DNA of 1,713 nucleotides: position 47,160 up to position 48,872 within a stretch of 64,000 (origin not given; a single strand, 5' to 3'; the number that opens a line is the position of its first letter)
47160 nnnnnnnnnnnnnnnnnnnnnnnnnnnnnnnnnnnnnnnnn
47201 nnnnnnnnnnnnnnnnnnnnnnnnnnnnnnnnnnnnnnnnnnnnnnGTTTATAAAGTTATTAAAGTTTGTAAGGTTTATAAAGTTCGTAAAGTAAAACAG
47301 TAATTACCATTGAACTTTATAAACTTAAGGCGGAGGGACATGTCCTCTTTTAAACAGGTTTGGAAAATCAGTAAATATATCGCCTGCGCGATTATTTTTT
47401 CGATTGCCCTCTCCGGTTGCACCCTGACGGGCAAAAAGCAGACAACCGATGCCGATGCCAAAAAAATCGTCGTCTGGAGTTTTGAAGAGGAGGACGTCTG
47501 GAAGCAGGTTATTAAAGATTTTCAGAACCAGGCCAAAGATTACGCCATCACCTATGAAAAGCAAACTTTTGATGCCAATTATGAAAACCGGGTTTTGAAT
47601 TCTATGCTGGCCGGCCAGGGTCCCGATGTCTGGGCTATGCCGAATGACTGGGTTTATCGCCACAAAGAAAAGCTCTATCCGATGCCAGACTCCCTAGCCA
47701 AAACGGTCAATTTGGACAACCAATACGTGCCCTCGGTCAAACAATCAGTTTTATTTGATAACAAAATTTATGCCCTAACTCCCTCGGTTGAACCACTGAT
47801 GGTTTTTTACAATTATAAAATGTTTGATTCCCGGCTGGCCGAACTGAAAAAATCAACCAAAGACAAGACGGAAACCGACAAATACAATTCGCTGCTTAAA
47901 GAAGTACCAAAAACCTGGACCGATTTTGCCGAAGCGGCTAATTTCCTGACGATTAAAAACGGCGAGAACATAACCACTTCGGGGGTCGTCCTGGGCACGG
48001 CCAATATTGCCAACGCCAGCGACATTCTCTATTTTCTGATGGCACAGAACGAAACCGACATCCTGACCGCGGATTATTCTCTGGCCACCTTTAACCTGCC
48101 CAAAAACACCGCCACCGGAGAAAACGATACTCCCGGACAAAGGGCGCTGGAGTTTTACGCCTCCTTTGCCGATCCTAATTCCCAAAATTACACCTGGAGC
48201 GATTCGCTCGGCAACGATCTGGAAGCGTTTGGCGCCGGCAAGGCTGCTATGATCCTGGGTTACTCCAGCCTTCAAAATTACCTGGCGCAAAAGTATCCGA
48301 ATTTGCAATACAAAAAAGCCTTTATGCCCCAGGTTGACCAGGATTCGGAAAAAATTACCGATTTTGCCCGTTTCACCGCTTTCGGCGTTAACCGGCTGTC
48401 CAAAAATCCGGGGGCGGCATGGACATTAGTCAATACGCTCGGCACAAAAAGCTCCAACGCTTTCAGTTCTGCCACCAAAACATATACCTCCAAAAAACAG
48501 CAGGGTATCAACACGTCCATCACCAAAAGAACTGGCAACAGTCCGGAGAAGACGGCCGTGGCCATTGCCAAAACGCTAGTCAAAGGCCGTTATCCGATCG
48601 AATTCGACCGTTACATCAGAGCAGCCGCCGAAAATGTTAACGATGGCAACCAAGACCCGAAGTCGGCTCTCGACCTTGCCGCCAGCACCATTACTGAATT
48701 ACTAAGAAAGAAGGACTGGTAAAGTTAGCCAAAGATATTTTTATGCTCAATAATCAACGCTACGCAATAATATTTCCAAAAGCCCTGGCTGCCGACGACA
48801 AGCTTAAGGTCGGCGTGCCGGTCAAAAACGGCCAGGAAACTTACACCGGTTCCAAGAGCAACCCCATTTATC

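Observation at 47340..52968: Cluster of four VirB2/TrbC-like two-helix modules, one fused to the C-terminus of a 1044-aa secreted protein, next to an orphan solute-binding lipoprotein and PilB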

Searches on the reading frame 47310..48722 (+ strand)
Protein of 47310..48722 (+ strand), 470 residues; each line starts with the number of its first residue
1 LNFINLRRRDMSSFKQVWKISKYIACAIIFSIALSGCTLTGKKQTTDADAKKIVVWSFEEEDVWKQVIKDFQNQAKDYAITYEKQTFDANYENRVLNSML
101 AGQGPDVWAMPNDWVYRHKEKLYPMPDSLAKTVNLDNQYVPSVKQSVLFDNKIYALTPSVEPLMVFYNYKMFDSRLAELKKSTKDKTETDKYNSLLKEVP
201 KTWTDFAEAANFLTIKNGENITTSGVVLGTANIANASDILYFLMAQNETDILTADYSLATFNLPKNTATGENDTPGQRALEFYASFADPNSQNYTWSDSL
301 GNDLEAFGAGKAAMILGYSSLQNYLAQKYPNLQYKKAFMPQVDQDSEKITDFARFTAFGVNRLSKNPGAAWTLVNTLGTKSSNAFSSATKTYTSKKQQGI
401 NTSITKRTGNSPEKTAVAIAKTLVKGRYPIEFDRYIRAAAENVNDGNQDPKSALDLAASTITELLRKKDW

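Call 3: search_protein_families(library=pfam, proteins=[window:47310-48722:+], max_evalue=1)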
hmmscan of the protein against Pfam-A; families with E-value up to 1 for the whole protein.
window:47310-48722:+ (470 aa): 0 families

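Call 4: search_protein_families(library=ncbifam, proteins=[window:47310-48722:+], max_evalue=1)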
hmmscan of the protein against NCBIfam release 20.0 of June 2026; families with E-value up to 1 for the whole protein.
window:47310-48722:+ (470 aa): 1 family
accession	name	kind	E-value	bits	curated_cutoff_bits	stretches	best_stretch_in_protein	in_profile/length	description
NF053763.1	ABCarbgalBndGanS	equivalog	7.7e-10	38.1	700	1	24-174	6-159/420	galactooligosaccharide ABC transporter substrate-binding protein GanS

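Call 37: find_related_loci(query=A2, collection=genome_contigs, flank=10000)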
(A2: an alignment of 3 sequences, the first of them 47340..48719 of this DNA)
Query A2 (460 aa) in genome_contigs; peptide patterns used: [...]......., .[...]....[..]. (x = any residue, [..] = any of these).
45 stretches matched a pattern; 16 encode a relative of the query (tblastn E <= 1e-3); 16 distinct loci.
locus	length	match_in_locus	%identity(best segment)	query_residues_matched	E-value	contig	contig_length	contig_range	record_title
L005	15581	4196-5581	59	1-460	0e+0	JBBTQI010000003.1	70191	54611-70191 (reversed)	MAG: Patescibacteria group bacterium isolate H43-bin163_1 H43_bin163_1_000000000003, whole genome shotgun sequence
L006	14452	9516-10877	58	4-460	1e-175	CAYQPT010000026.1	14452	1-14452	MAG TPA_asm: uncultured Candidatus Saccharibacteria bacterium isolate SRP192927_co1_1036 genome assembly, contig: NODE_9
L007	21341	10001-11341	58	5-460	7e-174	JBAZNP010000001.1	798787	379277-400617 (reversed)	MAG: Patescibacteria group bacterium isolate SO_2017_LW4_72 scaffold_15_c1_LW137-91_2017, whole genome shotgun sequence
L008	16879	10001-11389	55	1-460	3e-173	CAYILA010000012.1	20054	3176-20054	MAG TPA_asm: uncultured Candidatus Saccharibacteria bacterium isolate ERP119705_co24_1018 genome assembly, contig: NODE_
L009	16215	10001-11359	56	5-460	1e-166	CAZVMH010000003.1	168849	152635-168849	MAG TPA_asm: uncultured Candidatus Saccharibacteria bacterium isolate binchicken_co79_39 genome assembly, contig: NODE_3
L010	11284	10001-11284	56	4-440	2e-160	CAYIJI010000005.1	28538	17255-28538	MAG TPA_asm: uncultured Candidatus Saccharibacteria bacterium isolate ERP119705_co23_573 genome assembly, contig: NODE_1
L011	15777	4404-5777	53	5-460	8e-155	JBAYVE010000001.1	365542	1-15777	MAG: Patescibacteria group bacterium isolate SO_2016_LW3_52 scaffold00019_LW162_2016, whole genome shotgun sequence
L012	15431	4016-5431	49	1-460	3e-151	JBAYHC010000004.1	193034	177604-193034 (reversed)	MAG: Patescibacteria group bacterium isolate SO_2016_GW1_140 scaffold00145_OW334_2016, whole genome shotgun sequence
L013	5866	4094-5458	49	5-460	1e-146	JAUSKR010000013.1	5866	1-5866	MAG: bacterium isolate E14_metabat.bin.7 E14_k141_752995, whole genome shotgun sequence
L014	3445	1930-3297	47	4-460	4e-147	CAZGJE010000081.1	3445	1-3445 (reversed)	MAG TPA_asm: uncultured Candidatus Saccharibacteria bacterium isolate SRP272421_co2_166 genome assembly, contig: NODE_12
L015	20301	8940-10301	48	5-460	6e-138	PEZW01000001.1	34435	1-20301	MAG: Candidatus Berkelbacteria bacterium CG10_big_fil_rev_8_21_14_0_10_43_13 CG10_8_21_14_0.10_scaffold_2539_c, whole ge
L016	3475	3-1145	51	86-460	4e-138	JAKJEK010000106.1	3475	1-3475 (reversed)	MAG: Patescibacteria group bacterium isolate UR.bin185 UR_contig_99233, whole genome shotgun sequence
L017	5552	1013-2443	44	6-460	9e-133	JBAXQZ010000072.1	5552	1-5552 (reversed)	MAG: bacterium isolate ELA570 MAG570_72, whole genome shotgun sequence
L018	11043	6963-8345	47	4-460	5e-141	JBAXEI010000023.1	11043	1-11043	MAG: Candidatus Berkelbacteria bacterium isolate ELA241 MAG241_23, whole genome shotgun sequence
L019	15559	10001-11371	39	2-460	6e-108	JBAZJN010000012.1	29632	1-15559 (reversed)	MAG: Patescibacteria group bacterium isolate SO_2017_LW4_120 scaffold_3366_c1_LW137-91_2017, whole genome shotgun sequen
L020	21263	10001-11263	42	43-460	3e-111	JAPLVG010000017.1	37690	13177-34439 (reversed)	MAG: Candidatus Berkelbacteria bacterium isolate LacPavin_0419_WC70L_MAG_40_9 LacPavin_0419_WC70L_scaffold_21095, whole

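Call 56: find_homologous_proteins(query=A2, max_evalue=0.00001)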
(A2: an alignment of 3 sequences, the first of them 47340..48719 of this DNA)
Query A2 (3 sequences) (460 aa, profile of the alignment): 142 proteins with E <= 0.00001 among 8000 candidates; the best 120 are listed.
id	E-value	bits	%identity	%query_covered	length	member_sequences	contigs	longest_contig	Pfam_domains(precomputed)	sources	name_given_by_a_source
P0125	7.1e-270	914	59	100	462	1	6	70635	PF01547.31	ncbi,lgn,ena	ncbi:MAG: extracellular solute-binding protein [Patescibacteria group bacterium]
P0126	5.0e-265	898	100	100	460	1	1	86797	-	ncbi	-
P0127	2.0e-259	879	49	100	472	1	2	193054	-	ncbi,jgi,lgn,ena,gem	ncbi:MAG: hypothetical protein WCT32_05695 [Patescibacteria group bacterium]|jgi:ABC-type glycerol-3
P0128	2.8e-231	786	64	100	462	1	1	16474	-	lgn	-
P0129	8.5e-212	722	59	99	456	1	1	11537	PF13416.12,PF01547.31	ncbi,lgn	-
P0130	7.1e-211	719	56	100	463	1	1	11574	PF13416.12,PF01547.31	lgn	-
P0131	8.7e-210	716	57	100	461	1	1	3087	PF13416.12,PF01547.31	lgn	-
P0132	1.3e-209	715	60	100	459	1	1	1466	PF01547.31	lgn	-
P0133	7.6e-209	712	56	100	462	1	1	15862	PF13416.12,PF01547.31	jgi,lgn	jgi:ABC-type glycerol-3-phosphate transport system substrate-binding protein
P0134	1.8e-208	711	60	99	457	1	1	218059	PF01547.31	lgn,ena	-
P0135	2.8e-207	707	59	100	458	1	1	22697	PF01547.31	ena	-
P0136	4.2e-207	707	60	100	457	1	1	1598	-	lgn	-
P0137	3.0e-205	701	58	99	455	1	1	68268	PF01547.31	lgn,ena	-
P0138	4.6e-205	700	61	99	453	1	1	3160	PF13416.12,PF01547.31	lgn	-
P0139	1.6e-203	695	61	99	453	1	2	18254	PF13416.12,PF01547.31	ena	-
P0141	5.8e-203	693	56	100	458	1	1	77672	PF01547.31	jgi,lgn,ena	-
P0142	2.5e-202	691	60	96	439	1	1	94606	PF01547.31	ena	-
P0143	2.7e-202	691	57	99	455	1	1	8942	PF13416.12,PF01547.31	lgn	-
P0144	3.4e-202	691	60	98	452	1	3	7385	PF01547.31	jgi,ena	-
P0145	7.4e-202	689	58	99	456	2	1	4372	PF01547.31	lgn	-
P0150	4.6e-199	680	56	99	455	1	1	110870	PF01547.31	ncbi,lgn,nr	ncbi:MAG: hypothetical protein M1324_02590 [Patescibacteria group bacterium]|nr:hypothetical protein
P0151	6.1e-199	680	57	99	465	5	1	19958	PF13416.12,PF01547.31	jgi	-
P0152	2.3e-198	678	58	99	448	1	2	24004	PF13416.12,PF01547.31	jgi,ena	-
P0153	2.6e-198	678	58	99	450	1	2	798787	PF13416.12,PF01547.31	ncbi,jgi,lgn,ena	ncbi:MAG: extracellular solute-binding protein [Patescibacteria group bacterium]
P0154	1.2e-197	675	57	99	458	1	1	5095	PF13416.12,PF01547.31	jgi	jgi:ABC-type glycerol-3-phosphate transport system substrate-binding protein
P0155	2.4e-197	675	56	99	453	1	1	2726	PF01547.31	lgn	-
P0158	2.3e-196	671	59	98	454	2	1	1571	PF01547.31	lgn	-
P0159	7.7e-196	670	55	100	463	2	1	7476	PF13416.12,PF01547.31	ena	-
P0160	8.5e-196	669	56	99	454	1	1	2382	PF01547.31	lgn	-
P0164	4.0e-194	664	57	99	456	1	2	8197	PF13416.12,PF01547.31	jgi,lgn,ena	-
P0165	5.7e-194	663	56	97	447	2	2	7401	PF01547.31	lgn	-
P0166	1.0e-193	663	56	99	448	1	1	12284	PF13416.12,PF01547.31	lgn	-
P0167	2.1e-193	662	56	99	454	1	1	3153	PF13416.12,PF01547.31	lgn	-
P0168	3.7e-193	661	56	99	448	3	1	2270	PF01547.31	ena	-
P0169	4.7e-193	660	54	99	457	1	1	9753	PF01547.31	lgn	-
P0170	4.9e-193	660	58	99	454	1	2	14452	PF01547.31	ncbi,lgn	-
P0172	1.2e-192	659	54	99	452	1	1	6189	PF13416.12,PF01547.31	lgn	-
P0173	1.9e-192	658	56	99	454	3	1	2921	PF01547.31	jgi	jgi:ABC-type glycerol-3-phosphate transport system substrate-binding protein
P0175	2.3e-190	652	54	99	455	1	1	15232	PF01547.31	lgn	-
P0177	3.6e-190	651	55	99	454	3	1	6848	PF01547.31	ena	-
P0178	5.4e-190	650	57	99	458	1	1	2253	PF01547.31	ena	-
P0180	4.1e-188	644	55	99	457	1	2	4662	PF01547.31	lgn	-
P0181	6.3e-188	643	55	99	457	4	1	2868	PF13416.12,PF01547.31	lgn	-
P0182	2.6e-187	641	53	99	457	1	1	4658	PF01547.31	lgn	-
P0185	6.4e-187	640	54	99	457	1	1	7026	PF01547.31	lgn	-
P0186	4.9e-186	637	54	99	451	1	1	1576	PF01547.31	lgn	-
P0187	2.2e-184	632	55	99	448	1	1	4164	PF13416.12,PF01547.31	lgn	-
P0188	7.8e-184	630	55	98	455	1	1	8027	PF13416.12,PF01547.31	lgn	-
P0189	2.3e-183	628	50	99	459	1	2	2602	PF13416.12,PF01547.31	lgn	-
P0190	8.4e-183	627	51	99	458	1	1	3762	PF01547.31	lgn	-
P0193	1.8e-180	619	51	99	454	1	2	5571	PF01547.31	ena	-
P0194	5.7e-179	614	53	99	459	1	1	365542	PF13416.12,PF01547.31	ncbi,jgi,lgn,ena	ncbi:MAG: extracellular solute-binding protein [Patescibacteria group bacterium]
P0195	1.2e-178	613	52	99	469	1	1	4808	PF01547.31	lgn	-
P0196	2.6e-176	605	53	99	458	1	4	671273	PF01547.31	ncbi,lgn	-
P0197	1.1e-175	603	50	99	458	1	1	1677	PF01547.31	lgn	-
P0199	5.4e-174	598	53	99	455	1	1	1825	PF13416.12,PF01547.31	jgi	jgi:ABC-type glycerol-3-phosphate transport system substrate-binding protein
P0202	1.4e-173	596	51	99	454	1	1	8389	PF01547.31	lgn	-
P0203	2.9e-173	595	47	99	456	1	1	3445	PF01547.31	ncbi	-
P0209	1.4e-171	590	48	99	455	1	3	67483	PF13416.12,PF01547.31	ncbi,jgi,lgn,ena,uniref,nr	ncbi:hypothetical protein COT78_00080 [Candidatus Berkelbacteria bacterium CG10_big_fil_rev_8_21_14_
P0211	6.9e-170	584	49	99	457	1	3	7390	PF13416.12,PF01547.31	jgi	-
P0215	5.2e-168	578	49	97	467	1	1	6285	PF13416.12,PF01547.31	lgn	-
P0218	3.2e-167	575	48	99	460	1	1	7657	PF13416.12,PF01547.31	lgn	-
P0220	7.1e-166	571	47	99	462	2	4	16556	PF01547.31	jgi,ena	-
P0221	1.6e-165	570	47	99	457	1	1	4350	PF01547.31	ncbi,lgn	-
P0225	6.5e-164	564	49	99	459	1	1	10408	PF13416.12,PF01547.31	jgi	jgi:ABC-type glycerol-3-phosphate transport system substrate-binding protein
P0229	1.4e-161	557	48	99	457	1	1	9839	PF01547.31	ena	-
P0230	2.5e-159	549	48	99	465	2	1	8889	PF13416.12,PF01547.31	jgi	-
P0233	3.9e-155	535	46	100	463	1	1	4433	PF01547.31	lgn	-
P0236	7.3e-153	528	47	100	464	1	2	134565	PF01547.31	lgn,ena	-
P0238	1.5e-152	527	49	96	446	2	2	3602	PF13416.12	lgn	-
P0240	2.7e-150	519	47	99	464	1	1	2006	PF01547.31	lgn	-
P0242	3.0e-150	519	47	100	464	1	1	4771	PF01547.31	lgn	-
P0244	3.0e-149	516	46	99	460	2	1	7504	PF01547.31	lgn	-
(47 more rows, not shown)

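Call 59: find_encoding_contigs(protein=P0196, flank=10000, max_places=1)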
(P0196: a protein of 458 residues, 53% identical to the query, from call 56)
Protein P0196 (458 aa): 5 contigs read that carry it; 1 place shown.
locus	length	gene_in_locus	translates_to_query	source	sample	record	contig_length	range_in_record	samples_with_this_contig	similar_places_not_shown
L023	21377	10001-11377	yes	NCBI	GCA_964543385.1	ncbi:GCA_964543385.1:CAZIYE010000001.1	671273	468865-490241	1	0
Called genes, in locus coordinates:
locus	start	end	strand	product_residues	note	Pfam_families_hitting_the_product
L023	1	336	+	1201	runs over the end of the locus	PF02811:PHP, PF07733:DNA_pol3_alpha, PF17657:DNA_pol3_finger, PF14579:HHH_6, PF01336:tRNA_anti-codon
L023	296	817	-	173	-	-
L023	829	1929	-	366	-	PF00953:Glycos_transf_4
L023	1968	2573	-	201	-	PF00334:NDK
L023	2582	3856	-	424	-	PF00675:Peptidase_M16, PF05193:Peptidase_M16_C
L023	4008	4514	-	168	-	-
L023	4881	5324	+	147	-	-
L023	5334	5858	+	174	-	-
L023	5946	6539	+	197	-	PF00376:MerR (weak), PF12728:HTH_17 (weak)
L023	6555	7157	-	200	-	PF00081:Sod_Fe_N, PF02777:Sod_Fe_C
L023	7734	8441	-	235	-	PF18912:DZR_2 (weak), PF00156:Pribosyltran (weak)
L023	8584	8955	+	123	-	PF00011:HSP20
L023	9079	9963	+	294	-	PF00483:NTP_transferase, PF12804:NTP_transf_3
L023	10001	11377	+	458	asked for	PF01547:SBP_bac_1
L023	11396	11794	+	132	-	PF18895:T4SS_pilin (weak)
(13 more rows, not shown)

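Call 64: search_protein_families(library=pfam, proteins=[L020:14961-16085:-, L020:17924-18856:-, L020:18997-20340:-, L019:14574-15398:-, L015:14227-15714:+, L018:1037-4210:+, L007:13087-14277:+, L011:5790-8288:+], max_evalue=0.01)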
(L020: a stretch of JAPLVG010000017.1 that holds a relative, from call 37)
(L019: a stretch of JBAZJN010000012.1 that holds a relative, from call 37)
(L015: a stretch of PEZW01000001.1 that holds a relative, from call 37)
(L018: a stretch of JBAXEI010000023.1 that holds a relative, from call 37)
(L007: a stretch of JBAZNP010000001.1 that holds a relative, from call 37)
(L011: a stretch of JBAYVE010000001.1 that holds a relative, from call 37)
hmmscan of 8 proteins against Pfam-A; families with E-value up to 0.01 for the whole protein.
L020:14961-16085:- (374 aa): 4 families
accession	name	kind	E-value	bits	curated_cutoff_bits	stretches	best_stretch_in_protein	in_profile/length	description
PF13635.12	DUF4143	-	2.7e-41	141.4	28.1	1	186-342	2-160/160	Domain of unknown function (DUF4143)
PF13173.12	AAA_14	-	1.5e-26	93.4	27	1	16-134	2-124/129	AAA domain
PF13401.12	AAA_22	-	6e-05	23.8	27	0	16-43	5-32/130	AAA domain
PF08279.18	HTH_11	-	0.0031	17.8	25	1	212-243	14-44/55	HTH domain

L020:17924-18856:- (310 aa): 1 family
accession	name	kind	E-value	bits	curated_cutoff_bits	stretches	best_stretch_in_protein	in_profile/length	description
PF24400.1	DUF7544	-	1.9e-06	27.7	27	1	28-300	29-288/302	Family of unknown function (DUF7544)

L020:18997-20340:- (447 aa): 2 families
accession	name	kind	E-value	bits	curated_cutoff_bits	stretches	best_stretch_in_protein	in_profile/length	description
PF00232.24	Glyco_hydro_1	-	1.2e-92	311.2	22.6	2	64-285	4-232/453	Glycosyl hydrolase family 1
PF02449.21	Glyco_hydro_42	-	4.6e-06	26.7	21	1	112-180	10-76/376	Beta-galactosidase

L019:14574-15398:- (274 aa): 1 family
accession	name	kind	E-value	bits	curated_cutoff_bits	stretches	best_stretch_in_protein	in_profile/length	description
PF18912.6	DZR_2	-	0.00093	19.4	27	1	240-266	22-48/56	Double zinc ribbon domain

L015:14227-15714:+ (495 aa): 0 families

L018:1037-4210:+ (1057 aa): 9 families
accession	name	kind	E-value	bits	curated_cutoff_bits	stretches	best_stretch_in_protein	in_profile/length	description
PF13426.13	PAS_9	-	4.6e-49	165.4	27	4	38-129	9-102/103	PAS domain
PF08448.16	PAS_4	-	1.1e-38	132.2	23.1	2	566-676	1-109/110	PAS fold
PF00989.32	PAS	-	4.6e-37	126.9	22.6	4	696-808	4-112/113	PAS fold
PF08447.18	PAS_3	-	2.2e-36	124.4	25.6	3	439-522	3-87/89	PAS fold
PF13188.13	PAS_8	-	1.5e-23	82.2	21.8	3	561-618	2-55/65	PAS domain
PF02518.31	HATPase_c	-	2.5e-23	83.1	26.4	1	934-1043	3-110/111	Histidine kinase-, DNA gyrase B-, and HSP90-like ATPase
PF00512.31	HisKA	-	8.7e-14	51.8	26.9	1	818-884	1-64/66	His Kinase A (phospho-acceptor) domain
PF13581.12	HATPase_c_2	-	0.0019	18.6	27.4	1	944-1021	39-113/127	Histidine kinase-like ATPase domain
PF24820.1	Diguanyl_cycl_sensor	-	0.0031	17.9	28.1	0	582-615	17-50/109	Diguanylate cyclase-like sensor domain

L007:13087-14277:+ (396 aa): 2 families
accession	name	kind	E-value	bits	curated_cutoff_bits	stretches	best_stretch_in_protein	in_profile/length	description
PF18895.5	T4SS_pilin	-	1.8e-08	34.8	26.6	1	331-390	12-70/71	Type IV secretion system pilin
PF20777.4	KH_SLS1_2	-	0.0045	17.8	27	0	331-374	44-63/63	SLS1 protein second KH domain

L011:5790-8288:+ (832 aa): 1 family
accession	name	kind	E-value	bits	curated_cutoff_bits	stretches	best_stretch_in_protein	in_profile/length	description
PF18895.5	T4SS_pilin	-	0.00019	21.9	26.6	1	773-818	20-64/71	Type IV secretion system pilin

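Call 88: search_protein_families(library=phrogs, proteins=[window:47340-48722:+], max_evalue=0.01)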
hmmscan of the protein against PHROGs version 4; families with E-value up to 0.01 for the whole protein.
window:47340-48722:+ (460 aa): 0 families
